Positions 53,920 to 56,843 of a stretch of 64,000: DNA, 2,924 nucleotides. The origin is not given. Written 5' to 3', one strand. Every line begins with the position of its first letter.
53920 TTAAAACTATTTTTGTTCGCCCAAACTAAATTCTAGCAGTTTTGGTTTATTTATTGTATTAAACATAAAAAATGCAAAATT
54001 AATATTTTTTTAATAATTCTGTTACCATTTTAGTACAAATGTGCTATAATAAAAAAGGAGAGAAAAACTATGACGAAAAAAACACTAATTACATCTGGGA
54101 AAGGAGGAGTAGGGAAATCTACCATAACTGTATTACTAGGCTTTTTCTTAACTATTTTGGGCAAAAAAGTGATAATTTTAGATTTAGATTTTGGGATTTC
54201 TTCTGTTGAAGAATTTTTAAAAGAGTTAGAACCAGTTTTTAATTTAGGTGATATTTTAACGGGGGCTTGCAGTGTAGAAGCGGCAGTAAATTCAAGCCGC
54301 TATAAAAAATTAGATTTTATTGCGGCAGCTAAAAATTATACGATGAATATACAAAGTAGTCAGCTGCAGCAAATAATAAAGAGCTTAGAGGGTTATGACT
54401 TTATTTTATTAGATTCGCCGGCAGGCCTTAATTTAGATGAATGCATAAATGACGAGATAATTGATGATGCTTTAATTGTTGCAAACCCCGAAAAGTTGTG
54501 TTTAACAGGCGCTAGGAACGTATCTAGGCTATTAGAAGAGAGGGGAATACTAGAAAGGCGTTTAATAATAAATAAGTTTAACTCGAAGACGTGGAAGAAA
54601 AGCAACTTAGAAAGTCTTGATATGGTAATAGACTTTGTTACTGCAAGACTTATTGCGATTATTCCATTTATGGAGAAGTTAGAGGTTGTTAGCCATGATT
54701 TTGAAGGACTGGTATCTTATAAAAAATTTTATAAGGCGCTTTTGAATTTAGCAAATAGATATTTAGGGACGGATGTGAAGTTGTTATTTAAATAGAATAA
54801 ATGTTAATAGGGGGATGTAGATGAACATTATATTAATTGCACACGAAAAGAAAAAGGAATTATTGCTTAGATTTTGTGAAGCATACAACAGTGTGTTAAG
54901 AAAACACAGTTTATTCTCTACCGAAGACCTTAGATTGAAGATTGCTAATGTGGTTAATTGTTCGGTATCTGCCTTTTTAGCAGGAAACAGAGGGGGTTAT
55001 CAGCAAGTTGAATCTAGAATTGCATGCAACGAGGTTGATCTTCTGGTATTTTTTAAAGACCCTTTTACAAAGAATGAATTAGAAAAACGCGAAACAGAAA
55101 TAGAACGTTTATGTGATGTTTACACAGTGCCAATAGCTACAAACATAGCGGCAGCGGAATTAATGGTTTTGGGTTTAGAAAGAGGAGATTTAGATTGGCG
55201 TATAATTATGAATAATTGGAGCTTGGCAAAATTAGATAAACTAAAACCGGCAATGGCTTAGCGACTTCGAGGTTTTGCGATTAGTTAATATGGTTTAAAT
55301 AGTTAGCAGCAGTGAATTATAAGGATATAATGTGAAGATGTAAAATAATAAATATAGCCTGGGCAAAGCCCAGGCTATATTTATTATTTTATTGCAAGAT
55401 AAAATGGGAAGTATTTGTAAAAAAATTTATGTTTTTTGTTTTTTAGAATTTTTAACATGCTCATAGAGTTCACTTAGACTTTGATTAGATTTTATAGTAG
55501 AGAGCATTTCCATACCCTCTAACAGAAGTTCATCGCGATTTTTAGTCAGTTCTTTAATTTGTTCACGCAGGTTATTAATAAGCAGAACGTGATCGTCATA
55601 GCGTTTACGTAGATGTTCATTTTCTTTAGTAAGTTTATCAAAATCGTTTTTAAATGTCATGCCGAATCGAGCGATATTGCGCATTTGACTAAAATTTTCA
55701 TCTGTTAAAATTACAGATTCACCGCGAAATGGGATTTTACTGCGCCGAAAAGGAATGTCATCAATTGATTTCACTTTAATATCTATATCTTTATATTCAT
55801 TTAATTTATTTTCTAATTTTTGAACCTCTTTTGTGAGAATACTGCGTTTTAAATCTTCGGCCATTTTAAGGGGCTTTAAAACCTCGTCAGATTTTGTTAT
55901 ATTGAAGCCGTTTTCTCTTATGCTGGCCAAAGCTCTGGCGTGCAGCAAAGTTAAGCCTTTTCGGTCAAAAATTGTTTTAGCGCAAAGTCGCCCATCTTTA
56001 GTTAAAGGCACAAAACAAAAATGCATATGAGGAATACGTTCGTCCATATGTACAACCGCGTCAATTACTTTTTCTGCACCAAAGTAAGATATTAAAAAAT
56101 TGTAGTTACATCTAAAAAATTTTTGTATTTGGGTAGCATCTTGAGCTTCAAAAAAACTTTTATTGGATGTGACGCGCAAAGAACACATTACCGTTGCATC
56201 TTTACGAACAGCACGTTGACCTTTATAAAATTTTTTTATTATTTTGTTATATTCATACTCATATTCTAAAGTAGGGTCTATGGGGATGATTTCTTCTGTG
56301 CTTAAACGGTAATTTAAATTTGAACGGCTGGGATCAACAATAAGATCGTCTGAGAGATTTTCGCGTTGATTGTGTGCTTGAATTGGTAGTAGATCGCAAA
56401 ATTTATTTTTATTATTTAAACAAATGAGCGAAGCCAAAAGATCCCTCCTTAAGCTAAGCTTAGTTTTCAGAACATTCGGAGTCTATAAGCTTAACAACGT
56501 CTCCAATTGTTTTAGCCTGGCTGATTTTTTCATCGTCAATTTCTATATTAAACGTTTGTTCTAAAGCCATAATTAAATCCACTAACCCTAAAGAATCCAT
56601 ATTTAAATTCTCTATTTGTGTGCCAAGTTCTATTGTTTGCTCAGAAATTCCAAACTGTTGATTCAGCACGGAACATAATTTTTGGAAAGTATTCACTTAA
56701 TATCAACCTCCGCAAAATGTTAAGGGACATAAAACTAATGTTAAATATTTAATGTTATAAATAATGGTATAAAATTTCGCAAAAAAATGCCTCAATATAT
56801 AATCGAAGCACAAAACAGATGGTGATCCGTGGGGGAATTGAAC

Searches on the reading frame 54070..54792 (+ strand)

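Call 65: search_protein_families(library=pfam, proteins=[window:54070-54792:+], max_evalue=0.001)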
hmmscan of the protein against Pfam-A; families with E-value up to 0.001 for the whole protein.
window:54070-54792:+ (241 aa): 7 families
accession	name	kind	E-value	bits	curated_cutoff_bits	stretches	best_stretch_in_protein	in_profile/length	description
PF13614.12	AAA_31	-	3.9e-14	53.4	27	1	6-155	5-164/177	AAA domain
PF01656.29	CbiA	-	8.7e-13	48.8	25.4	1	6-204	2-115/125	CobQ/CobB/MinD/ParA nucleotide binding domain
PF10609.15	ParA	-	1.1e-12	48.4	27.1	1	3-156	4-161/246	NUBPL iron-transfer P-loop NTPase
PF02374.21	ArsA_ATPase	-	3.1e-08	33.7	24.3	1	4-110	2-108/305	Anion-transporting ATPase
PF09140.17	MipZ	-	5.2e-06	26.4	20.7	1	8-119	6-110/262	ATPase MipZ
PF06564.18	CBP_BcsQ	-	8.2e-06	25.9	21.3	0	11-39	10-38/234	Cellulose biosynthesis protein BcsQ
PF00142.24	Fer4_NifH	-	0.00034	20.6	25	0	8-40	5-37/271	4Fe-4S iron sulfur cluster binding proteins, NifH/frxC family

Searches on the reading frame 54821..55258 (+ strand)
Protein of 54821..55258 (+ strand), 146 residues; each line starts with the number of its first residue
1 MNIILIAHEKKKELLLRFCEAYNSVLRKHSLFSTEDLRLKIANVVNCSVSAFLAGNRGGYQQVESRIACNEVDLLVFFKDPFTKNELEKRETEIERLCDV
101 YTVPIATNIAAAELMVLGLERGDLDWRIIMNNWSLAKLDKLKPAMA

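Call 65: search_protein_families(library=pfam, proteins=[window:54821-55258:+], max_evalue=0.001)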
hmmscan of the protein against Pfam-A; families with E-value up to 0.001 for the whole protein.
window:54821-55258:+ (146 aa): 1 family
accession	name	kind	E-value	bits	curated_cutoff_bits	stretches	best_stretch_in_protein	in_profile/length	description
PF02142.27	MGS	-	3.7e-05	24.2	24.1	1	47-107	34-94/94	MGS-like domain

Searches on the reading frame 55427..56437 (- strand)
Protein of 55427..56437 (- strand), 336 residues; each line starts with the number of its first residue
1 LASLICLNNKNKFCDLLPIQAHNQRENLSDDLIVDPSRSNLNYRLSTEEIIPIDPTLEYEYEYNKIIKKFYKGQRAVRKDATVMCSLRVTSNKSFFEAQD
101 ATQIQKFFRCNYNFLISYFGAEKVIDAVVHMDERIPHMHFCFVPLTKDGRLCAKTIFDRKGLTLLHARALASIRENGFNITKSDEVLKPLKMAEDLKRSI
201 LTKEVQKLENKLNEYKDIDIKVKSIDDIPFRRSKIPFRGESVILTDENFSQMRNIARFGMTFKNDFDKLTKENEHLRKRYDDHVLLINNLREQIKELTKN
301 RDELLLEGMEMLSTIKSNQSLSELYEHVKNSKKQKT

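Call 3: search_protein_families(library=pfam, proteins=[window:55427-56437:-], max_evalue=0.01)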
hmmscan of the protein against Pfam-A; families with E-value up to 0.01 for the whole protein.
window:55427-56437:- (336 aa): 1 family
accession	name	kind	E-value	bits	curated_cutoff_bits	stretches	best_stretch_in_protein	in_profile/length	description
PF01076.25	Mob_Pre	-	4.6e-35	121.7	25.5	1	5-182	6-179/196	Plasmid recombination enzyme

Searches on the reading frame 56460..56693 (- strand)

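Call 65: search_protein_families(library=pfam, proteins=[window:56460-56693:-], max_evalue=0.001)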
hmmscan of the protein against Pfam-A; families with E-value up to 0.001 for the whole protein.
window:56460-56693:- (77 aa): 2 families
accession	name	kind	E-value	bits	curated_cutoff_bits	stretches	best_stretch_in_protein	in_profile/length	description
PF00550.31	PP-binding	-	5.8e-13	49.3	20.8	1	4-70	1-67/67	Phosphopantetheine attachment site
PF23297.2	ACP_SdgA_C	-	0.00055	20.4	27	1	6-76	15-85/95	Highly reducing polyketide synthase sdgA, C-terminal ACP domain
